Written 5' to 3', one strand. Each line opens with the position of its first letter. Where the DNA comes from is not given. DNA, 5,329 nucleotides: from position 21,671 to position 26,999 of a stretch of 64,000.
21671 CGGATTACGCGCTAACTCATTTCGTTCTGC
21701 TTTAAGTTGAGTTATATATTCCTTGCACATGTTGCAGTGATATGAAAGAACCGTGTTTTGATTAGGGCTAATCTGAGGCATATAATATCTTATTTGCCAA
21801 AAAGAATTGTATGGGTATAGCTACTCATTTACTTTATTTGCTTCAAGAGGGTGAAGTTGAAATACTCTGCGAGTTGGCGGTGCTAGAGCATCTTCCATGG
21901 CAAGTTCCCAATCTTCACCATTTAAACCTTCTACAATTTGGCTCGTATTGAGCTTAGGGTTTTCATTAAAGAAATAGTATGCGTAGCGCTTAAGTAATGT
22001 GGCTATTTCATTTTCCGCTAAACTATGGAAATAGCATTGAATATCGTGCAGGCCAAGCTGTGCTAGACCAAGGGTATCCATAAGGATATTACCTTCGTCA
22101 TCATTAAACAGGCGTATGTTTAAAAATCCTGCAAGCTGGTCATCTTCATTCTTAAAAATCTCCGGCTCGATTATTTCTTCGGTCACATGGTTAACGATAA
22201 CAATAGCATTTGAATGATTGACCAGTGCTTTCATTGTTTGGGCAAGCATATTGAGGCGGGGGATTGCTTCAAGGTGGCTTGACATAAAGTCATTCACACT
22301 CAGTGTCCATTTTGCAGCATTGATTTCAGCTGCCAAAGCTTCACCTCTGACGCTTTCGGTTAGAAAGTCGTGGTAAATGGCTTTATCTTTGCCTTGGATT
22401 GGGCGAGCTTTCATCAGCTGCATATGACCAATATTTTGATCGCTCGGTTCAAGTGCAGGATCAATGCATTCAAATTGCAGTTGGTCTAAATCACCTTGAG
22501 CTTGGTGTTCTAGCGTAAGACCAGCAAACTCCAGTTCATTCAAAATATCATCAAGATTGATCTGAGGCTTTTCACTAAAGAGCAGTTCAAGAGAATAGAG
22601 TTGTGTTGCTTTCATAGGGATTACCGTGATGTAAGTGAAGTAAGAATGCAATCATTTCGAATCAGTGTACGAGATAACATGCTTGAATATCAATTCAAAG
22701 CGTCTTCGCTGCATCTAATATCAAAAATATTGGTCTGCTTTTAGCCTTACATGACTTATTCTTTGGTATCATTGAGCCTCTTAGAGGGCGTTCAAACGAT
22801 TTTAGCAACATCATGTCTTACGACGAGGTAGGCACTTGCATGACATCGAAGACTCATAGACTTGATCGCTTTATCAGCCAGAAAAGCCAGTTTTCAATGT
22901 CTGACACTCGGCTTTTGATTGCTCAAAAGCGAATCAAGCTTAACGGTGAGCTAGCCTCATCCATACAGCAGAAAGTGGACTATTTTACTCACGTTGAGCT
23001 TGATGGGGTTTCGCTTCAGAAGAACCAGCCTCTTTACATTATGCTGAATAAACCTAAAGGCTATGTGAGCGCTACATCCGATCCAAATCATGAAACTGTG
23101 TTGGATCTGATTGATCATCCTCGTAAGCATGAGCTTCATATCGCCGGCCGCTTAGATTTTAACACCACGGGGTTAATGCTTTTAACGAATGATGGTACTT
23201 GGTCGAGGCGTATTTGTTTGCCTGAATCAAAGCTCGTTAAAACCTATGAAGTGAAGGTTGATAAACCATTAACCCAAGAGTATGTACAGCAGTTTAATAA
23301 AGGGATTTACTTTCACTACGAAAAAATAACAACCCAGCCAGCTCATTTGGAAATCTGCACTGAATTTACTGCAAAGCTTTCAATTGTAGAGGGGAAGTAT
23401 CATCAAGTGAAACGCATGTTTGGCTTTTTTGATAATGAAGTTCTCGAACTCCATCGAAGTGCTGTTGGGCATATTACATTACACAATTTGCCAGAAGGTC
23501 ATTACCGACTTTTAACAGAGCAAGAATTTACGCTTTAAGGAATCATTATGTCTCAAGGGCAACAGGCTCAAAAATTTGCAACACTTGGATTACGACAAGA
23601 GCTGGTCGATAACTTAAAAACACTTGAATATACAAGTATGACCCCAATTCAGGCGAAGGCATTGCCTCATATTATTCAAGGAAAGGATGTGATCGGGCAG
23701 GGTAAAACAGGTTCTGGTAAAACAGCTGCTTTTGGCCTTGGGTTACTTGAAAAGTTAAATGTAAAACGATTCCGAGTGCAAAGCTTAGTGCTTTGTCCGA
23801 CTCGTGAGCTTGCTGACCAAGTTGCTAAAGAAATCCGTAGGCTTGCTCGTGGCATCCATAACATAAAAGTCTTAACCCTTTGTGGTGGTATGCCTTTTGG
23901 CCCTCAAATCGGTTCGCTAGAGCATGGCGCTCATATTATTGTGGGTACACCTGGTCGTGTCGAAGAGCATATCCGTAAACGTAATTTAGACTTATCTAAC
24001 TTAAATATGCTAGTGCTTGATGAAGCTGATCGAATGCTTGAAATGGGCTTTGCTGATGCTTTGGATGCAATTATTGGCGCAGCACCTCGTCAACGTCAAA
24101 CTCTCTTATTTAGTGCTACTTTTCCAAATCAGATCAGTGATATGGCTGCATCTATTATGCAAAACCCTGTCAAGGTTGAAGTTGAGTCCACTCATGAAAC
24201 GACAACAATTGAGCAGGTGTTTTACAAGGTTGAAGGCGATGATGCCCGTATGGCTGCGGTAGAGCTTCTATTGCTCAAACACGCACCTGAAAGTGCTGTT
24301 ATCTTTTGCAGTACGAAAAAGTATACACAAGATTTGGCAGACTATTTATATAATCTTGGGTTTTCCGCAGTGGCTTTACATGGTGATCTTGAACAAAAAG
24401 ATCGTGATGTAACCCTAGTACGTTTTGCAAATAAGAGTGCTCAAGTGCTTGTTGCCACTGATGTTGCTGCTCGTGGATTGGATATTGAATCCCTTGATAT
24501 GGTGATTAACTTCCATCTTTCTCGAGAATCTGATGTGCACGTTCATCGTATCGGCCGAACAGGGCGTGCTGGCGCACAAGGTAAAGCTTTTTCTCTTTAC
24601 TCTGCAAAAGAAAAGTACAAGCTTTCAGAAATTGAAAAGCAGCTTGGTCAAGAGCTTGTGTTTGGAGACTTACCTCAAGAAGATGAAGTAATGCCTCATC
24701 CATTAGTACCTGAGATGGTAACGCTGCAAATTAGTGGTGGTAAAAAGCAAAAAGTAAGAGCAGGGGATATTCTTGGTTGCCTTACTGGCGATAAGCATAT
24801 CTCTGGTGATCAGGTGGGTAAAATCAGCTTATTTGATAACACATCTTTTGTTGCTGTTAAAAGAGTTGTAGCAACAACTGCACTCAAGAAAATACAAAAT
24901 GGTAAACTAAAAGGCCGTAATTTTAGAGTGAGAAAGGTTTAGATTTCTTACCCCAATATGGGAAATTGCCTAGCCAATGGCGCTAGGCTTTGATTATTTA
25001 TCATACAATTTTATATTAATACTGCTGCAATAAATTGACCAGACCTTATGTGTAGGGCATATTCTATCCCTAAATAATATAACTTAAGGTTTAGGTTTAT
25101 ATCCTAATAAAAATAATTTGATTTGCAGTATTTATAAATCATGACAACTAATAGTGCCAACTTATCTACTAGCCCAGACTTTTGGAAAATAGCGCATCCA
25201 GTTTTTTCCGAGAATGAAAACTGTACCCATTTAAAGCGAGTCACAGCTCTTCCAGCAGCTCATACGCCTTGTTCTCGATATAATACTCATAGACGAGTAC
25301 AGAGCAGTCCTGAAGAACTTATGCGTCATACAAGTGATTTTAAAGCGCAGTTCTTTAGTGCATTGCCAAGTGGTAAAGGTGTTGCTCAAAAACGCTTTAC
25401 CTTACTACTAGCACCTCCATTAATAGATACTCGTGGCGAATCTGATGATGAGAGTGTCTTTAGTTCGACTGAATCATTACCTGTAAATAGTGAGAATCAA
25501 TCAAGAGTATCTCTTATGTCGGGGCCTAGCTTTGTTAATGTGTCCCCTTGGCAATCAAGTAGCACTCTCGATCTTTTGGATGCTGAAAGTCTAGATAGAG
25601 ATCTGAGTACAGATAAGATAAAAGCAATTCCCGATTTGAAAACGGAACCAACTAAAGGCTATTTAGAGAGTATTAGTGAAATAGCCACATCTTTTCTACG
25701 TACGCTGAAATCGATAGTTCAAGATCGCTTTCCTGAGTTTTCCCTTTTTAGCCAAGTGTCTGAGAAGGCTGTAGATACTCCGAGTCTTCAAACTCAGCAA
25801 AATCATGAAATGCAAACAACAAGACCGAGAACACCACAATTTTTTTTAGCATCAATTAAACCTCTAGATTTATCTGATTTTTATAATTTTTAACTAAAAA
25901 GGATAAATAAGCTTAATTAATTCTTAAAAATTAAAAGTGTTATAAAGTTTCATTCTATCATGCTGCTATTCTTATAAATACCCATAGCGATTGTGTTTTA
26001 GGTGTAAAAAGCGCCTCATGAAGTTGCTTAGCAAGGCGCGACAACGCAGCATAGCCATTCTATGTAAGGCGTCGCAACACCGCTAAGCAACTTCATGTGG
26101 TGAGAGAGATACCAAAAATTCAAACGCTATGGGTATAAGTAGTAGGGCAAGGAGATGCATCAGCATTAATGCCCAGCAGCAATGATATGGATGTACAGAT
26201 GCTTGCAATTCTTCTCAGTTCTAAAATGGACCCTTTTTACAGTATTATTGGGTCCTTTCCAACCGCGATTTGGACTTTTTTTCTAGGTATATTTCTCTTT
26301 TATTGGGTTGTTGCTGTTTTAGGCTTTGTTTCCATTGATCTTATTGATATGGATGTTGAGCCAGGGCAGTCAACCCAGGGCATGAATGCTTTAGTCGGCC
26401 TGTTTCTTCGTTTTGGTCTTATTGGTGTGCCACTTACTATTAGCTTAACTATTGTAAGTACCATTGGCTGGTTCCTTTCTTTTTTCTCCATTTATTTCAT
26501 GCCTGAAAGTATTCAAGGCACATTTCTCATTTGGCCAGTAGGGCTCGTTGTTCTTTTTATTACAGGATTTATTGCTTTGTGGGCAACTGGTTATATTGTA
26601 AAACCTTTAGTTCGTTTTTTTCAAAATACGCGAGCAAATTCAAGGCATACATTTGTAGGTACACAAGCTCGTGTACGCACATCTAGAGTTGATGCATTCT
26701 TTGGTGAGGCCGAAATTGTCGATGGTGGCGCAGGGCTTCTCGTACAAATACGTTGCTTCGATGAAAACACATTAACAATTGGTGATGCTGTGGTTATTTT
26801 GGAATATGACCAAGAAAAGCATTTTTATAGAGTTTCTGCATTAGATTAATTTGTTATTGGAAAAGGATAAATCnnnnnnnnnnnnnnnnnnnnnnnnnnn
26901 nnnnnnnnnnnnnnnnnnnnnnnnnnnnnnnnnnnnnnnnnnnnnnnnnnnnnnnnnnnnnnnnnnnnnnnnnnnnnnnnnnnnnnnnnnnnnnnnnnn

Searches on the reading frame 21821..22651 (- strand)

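Call 24: search_protein_families(library=pfam, proteins=[window:21821-22651:-], max_evalue=0.001)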
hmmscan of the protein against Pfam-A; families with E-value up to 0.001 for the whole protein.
window:21821-22651:- (276 aa): 1 family
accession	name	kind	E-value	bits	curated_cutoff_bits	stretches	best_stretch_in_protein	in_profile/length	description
PF14080.11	DUF4261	-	5.3e-13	49.3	27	1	192-266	1-76/77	Domain of unknown function (DUF4261)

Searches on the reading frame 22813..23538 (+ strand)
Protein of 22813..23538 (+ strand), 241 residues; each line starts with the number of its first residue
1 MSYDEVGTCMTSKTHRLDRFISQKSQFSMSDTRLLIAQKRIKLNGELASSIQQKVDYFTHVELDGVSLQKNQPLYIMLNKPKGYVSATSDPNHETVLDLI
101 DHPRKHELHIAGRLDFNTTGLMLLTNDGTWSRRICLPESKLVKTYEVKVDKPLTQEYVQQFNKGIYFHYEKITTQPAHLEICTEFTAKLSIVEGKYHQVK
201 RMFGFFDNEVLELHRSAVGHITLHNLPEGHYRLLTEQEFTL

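Call 24: search_protein_families(library=pfam, proteins=[window:22813-23538:+], max_evalue=0.001)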
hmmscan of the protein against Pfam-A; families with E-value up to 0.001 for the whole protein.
window:22813-23538:+ (241 aa): 1 family
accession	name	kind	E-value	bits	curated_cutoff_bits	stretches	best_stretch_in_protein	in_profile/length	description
PF00849.27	PseudoU_synth_2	-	5.1e-20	72.7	26.8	1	75-203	2-150/152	RNA pseudouridylate synthase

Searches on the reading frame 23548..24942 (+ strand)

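Call 24: search_protein_families(library=pfam, proteins=[window:23548-24942:+], max_evalue=0.001)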
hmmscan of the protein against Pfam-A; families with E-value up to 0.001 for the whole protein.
window:23548-24942:+ (464 aa): 6 families
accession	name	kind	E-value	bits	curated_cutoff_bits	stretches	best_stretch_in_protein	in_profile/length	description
PF00270.35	DEAD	-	5.7e-50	169.7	26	1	32-198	1-166/167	DEAD/DEAH box helicase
PF00271.37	Helicase_C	-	1.4e-29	103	23.5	1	238-342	7-110/110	Helicase conserved C-terminal domain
PF03880.21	DbpA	-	5.1e-22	78.1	25.6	1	392-462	1-71/72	DbpA RNA binding domain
PF04851.21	ResIII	-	1.4e-07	32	22.5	1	31-193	4-163/164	Type III restriction enzyme, res subunit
PF13604.12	AAA_30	-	0.00063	20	27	0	32-163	3-100/191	AAA domain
PF13245.12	AAA_19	-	0.00081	20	25.1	0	35-163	1-102/134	AAA domain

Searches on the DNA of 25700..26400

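Call 76: search_rna_families(source=window, start=25700, end=26400, threshold=evalue, max_evalue=1)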
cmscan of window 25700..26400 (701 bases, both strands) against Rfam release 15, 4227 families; matches with E-value up to 1: 1.
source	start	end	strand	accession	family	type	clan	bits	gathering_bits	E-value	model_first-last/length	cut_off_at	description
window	26017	26097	+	RF02818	V_AS5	Gene; antisense;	-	17.5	96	0.88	15-120/129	no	Vibrio RNA AS5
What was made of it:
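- Tried and rejected: The Rfam search of the upstream region was negative, with only a chance-level hit (call 76).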

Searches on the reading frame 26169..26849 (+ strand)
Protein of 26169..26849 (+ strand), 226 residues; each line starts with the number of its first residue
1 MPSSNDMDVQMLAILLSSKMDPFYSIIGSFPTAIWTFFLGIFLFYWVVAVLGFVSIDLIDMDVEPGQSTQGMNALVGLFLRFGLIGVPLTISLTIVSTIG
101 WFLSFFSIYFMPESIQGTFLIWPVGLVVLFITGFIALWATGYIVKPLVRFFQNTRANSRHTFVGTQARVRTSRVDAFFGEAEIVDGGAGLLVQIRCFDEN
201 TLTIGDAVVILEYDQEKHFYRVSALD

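Call 9: search_protein_families(library=pfam, proteins=[window:26169-26849:+], max_evalue=0.01)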
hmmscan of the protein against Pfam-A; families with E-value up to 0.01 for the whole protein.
window:26169-26849:+ (226 aa): 1 family
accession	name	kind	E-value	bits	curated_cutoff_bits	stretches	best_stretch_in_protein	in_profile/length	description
PF00662.26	Proton_antipo_N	-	0.0031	17.8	24.5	0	93-113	23-43/51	NADH-Ubiquinone oxidoreductase (complex I), chain 5 N-terminus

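Call 10: search_protein_families(library=ncbifam, proteins=[window:26169-26849:+], max_evalue=0.01)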
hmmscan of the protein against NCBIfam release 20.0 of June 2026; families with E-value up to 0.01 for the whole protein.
window:26169-26849:+ (226 aa): 0 families

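Call 11: search_protein_families(library=padloc, proteins=[window:26169-26849:+], max_evalue=0.01)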
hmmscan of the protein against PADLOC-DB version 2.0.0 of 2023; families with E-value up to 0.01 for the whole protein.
window:26169-26849:+ (226 aa): 0 families
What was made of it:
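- None of the three proteins hits PADLOC (call 11).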

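Call 13: search_protein_families(library=pfam, proteins=[window:26169-26849:+], max_evalue=10)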
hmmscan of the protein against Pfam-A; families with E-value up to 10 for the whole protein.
window:26169-26849:+ (226 aa): 2 families
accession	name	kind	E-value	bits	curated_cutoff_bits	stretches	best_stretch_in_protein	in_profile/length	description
PF00662.26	Proton_antipo_N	-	0.0031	17.8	24.5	2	93-113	23-43/51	NADH-Ubiquinone oxidoreductase (complex I), chain 5 N-terminus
PF01988.24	VIT1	-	2.6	8.2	28.1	1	94-142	141-189/214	VIT family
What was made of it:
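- Tried and rejected: Pfam, NCBIfam and PADLOC scans of the two small window proteins gave nothing usable, so the identities had to come from orthologue scans and hhalign (calls 9-11, 13).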

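Call 48: search_protein_families(library=pfam, alignment_id=A3, max_evalue=0.01)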
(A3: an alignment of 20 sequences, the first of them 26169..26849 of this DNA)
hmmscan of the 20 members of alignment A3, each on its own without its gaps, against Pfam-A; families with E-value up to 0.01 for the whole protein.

A. member 1, window:26169-26849:+ (226 aa): 1 family
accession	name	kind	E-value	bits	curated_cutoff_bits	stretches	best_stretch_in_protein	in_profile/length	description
PF00662.26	Proton_antipo_N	-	0.0031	17.8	24.5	0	93-113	23-43/51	NADH-Ubiquinone oxidoreductase (complex I), chain 5 N-terminus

B. families by the number of members that match (of 20 scanned): 2 families
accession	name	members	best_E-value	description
PF21001.2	YqiJ_N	2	0.0012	Inner membrane protein YqiJ, N-terminal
PF00662.26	Proton_antipo_N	1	0.0031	NADH-Ubiquinone oxidoreductase (complex I), chain 5 N-terminus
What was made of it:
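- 26169..26849 (+): BacC/YqiJ-like membrane protein, 226 aa: three predicted TM segments, an acidic loop and a C-terminal beta-rich domain (about aa 160-224, 26646-26840). YqiJ_N is hit in 2 of 20 orthologues (call 48).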

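Call 50: search_solved_structures(query=A3, max_evalue=10)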
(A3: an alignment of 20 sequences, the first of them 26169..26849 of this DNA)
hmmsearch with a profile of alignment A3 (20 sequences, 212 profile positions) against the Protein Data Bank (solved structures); distinct sequences matched with E-value up to 10: 3.
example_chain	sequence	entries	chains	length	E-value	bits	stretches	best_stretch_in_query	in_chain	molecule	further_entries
1x6g_A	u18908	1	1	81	1.7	11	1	182-207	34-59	Megakaryocyte-associated tyrosine-protein kinase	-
6g2j_K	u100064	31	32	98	4.6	9.6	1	73-127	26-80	NADH-ubiquinone oxidoreductase chain 4L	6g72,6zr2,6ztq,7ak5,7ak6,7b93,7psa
9cwt_k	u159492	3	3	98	9.2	8.6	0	73-125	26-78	NADH-ubiquinone oxidoreductase chain 4L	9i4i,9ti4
